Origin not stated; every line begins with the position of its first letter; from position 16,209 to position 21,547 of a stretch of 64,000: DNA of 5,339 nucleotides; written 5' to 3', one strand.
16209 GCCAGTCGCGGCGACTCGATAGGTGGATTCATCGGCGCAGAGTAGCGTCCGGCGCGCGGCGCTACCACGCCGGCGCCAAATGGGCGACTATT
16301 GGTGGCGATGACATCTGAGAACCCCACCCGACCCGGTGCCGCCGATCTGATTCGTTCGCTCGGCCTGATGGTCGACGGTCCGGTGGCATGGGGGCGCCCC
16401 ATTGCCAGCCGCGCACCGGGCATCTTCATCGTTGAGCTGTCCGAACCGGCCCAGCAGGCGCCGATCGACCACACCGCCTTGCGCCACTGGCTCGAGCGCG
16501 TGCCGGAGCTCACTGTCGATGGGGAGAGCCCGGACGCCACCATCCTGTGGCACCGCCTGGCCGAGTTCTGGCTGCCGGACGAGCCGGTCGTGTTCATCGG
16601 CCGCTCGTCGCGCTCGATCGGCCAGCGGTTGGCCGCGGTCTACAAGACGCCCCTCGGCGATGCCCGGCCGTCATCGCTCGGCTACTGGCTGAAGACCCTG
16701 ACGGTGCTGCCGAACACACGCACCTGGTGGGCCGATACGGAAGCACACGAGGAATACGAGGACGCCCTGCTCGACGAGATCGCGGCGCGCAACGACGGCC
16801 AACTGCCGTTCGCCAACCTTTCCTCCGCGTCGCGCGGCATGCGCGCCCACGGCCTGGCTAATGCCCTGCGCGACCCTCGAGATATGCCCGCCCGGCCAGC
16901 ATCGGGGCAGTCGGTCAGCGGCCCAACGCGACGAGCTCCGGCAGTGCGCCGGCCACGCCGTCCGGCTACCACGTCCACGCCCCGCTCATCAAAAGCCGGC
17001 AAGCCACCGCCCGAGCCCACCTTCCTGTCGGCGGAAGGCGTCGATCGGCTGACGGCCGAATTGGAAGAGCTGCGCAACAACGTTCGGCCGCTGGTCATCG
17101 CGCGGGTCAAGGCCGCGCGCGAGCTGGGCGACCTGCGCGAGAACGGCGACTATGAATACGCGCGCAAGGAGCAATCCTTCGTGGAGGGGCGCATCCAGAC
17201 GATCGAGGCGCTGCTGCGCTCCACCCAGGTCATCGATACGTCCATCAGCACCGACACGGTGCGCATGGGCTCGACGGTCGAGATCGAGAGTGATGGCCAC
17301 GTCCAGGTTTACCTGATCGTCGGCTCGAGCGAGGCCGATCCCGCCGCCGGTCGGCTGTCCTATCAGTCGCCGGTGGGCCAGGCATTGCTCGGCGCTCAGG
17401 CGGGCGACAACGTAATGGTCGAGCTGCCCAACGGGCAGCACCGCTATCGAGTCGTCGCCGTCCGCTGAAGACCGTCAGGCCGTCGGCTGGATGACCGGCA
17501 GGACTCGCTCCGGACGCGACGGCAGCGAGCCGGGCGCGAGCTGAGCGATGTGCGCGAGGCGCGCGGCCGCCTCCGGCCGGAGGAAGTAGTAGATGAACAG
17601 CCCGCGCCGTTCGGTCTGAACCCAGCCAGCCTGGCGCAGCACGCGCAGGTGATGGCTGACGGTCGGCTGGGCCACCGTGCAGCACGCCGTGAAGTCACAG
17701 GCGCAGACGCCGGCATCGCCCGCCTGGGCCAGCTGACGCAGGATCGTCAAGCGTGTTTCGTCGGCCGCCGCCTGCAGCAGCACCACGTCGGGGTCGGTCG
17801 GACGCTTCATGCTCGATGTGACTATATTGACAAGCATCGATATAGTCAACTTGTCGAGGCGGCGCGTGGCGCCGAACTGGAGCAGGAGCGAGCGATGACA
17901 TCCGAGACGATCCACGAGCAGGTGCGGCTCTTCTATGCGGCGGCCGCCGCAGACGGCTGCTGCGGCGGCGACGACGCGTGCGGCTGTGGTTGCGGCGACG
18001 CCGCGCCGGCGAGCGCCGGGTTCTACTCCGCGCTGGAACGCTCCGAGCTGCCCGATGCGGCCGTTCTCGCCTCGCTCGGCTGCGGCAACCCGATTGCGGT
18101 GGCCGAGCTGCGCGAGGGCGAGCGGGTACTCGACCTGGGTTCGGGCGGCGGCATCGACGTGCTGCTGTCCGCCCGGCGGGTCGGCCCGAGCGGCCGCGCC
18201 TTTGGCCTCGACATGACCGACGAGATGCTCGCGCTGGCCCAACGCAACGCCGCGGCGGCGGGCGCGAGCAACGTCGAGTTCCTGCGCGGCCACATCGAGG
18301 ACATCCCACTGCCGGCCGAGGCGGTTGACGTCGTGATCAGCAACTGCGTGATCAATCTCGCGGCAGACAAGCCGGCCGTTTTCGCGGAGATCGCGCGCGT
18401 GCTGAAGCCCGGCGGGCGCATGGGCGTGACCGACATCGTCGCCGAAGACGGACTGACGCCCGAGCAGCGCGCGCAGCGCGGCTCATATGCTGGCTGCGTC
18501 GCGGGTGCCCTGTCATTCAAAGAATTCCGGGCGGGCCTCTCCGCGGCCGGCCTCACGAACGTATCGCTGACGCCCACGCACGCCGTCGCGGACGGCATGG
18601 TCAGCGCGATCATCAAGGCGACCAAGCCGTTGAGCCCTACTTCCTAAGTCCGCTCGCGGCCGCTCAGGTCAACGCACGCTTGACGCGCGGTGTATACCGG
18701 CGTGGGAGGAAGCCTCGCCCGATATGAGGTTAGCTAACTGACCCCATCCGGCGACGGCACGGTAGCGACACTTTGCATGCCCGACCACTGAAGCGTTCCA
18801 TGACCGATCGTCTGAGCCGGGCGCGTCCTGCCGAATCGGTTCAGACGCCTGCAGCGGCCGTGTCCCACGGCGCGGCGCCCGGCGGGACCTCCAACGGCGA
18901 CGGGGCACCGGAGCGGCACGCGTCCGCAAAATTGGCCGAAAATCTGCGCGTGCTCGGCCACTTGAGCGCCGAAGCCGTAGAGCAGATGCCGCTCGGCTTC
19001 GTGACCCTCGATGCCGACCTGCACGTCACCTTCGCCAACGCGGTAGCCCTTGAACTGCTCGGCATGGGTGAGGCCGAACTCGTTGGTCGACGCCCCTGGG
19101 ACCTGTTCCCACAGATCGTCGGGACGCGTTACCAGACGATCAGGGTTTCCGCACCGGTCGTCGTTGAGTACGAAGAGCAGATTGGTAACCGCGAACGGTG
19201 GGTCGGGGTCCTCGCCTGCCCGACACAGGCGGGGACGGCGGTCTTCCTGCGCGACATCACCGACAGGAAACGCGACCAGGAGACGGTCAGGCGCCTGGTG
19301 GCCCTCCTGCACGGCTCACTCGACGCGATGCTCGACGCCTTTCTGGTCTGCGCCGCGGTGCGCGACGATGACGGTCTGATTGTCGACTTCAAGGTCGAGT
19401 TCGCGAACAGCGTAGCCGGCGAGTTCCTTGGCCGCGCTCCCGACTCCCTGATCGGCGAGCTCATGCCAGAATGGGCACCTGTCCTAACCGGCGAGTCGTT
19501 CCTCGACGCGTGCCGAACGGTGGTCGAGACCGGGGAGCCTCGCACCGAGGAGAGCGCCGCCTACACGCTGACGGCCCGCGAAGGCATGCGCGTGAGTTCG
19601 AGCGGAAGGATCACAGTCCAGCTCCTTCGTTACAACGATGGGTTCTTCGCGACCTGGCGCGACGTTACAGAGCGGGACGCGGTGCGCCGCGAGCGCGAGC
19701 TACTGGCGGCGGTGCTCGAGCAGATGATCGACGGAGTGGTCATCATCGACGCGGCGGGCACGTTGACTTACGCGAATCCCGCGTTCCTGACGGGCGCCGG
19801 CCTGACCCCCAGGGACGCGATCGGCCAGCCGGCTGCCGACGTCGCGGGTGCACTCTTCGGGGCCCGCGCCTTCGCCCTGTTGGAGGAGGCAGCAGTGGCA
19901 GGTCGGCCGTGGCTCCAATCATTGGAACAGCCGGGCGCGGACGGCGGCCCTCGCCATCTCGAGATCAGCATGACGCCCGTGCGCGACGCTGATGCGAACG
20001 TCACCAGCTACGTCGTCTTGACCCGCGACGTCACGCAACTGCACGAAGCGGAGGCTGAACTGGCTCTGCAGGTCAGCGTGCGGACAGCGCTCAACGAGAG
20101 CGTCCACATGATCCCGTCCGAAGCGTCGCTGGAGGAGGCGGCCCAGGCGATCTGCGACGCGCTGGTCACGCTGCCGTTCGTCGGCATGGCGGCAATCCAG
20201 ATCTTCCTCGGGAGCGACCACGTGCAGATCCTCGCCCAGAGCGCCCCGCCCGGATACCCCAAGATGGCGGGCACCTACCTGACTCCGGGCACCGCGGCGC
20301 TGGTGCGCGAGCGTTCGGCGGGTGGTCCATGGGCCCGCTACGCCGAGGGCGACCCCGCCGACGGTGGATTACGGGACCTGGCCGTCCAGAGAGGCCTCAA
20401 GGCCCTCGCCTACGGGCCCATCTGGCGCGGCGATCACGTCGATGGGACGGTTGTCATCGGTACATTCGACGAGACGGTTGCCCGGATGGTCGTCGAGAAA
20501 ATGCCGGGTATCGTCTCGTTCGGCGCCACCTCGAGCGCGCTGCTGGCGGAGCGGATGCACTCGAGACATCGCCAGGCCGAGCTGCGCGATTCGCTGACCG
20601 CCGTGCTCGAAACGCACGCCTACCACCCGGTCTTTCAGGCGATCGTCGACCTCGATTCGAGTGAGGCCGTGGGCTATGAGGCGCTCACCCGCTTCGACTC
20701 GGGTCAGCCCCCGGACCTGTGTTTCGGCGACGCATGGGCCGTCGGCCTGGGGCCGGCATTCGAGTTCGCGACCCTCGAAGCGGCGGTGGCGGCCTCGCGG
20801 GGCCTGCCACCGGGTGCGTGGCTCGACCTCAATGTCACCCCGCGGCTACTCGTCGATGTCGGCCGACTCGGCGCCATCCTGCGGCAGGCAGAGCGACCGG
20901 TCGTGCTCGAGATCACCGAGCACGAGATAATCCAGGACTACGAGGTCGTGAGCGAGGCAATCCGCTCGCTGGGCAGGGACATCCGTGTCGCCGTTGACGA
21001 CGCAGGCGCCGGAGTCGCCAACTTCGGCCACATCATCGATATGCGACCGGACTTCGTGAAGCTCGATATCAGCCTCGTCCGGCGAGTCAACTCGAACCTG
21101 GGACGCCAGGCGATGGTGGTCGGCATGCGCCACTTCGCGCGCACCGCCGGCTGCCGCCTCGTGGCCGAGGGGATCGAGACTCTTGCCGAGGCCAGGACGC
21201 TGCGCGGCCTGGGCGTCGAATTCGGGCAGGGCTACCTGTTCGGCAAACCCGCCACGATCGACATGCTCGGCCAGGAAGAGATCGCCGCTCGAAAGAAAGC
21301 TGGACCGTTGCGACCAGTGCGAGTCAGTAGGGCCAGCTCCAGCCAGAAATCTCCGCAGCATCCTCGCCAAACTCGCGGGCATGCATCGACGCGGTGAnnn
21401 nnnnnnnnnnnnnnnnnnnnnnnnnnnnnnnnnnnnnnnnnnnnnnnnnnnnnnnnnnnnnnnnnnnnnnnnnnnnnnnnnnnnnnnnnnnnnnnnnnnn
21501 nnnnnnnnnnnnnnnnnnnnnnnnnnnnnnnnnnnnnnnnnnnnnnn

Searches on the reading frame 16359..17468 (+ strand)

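Call 67: search_protein_families(library=pfam, proteins=[window:16359-17468:+], max_evalue=0.0001)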
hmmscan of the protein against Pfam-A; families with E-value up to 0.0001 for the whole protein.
window:16359-17468:+ (369 aa): 2 families
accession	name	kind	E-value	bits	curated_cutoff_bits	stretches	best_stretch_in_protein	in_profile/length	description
PF01272.25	GreA_GreB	-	9.9e-24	83.6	26.9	1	297-368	2-75/77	Transcription elongation factor, GreA/GreB, C-term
PF03449.20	GreA_GreB_N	-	5.3e-23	81.5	24.5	1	222-291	2-71/71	Transcription elongation factor, N-terminal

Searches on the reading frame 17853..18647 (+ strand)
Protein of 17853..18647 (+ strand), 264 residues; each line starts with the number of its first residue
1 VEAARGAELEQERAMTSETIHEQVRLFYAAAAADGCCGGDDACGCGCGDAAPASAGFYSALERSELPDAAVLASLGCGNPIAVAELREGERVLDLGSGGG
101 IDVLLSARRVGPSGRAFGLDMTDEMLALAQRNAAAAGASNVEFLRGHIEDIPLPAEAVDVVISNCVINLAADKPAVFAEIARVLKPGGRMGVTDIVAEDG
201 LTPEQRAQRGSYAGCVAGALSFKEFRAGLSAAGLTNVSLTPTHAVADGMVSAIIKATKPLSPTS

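Call 67: search_protein_families(library=pfam, proteins=[window:17853-18647:+], max_evalue=0.0001)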
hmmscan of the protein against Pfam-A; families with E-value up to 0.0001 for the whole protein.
window:17853-18647:+ (264 aa): 9 families
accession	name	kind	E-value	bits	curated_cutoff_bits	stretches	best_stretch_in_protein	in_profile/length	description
PF13847.12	Methyltransf_31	-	1.1e-30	106.6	27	1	87-208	2-125/145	Methyltransferase domain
PF13649.12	Methyltransf_25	-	1.2e-21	77.7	27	1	92-188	1-97/97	Methyltransferase domain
PF08241.18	Methyltransf_11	-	5.1e-21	75.6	21.2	1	93-190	1-93/95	Methyltransferase domain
PF01209.24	Ubie_methyltran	-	2.7e-15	56.8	20.1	1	86-193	45-152/233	ubiE/COQ5 methyltransferase family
PF08242.18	Methyltransf_12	-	4e-12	47.2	30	1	93-189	1-97/98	Methyltransferase domain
PF13489.12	Methyltransf_23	-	4.2e-10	40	27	1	84-209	18-131/164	Methyltransferase domain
PF01135.25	PCMT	-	1.8e-07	31.6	20.3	1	85-147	70-132/210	Protein-L-isoaspartate(D-aspartate) O-methyltransferase (PCMT)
PF06325.19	PrmA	-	1.9e-06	28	22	1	86-198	159-264/296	Ribosomal protein L11 methyltransferase (PrmA)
PF20922.3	Anamorsin_N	-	1.4e-05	25.4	27.1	1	130-200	25-95/163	Anamorsin, N-terminal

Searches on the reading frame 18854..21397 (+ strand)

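Call 67: search_protein_families(library=pfam, proteins=[window:18854-21397:+], max_evalue=0.0001)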
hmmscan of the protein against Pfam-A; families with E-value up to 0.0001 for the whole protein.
window:18854-21397:+ (847 aa): 6 families
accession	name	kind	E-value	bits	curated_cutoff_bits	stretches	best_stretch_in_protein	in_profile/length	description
PF00563.25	EAL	-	4.7e-39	134.6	31.3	1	585-799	8-236/236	EAL domain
PF08448.16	PAS_4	-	2.4e-35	121.5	23.1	3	288-397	1-109/110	PAS fold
PF13426.13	PAS_9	-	1.1e-25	90.3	27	2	293-395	2-103/103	PAS domain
PF00989.32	PAS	-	1.7e-20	73.6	22.6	1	283-393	2-113/113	PAS fold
PF13188.13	PAS_8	-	1.9e-16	59.7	21.8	1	282-324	1-44/65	PAS domain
PF12860.13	PAS_7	-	1.6e-07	31.9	27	0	288-400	1-114/115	PAS fold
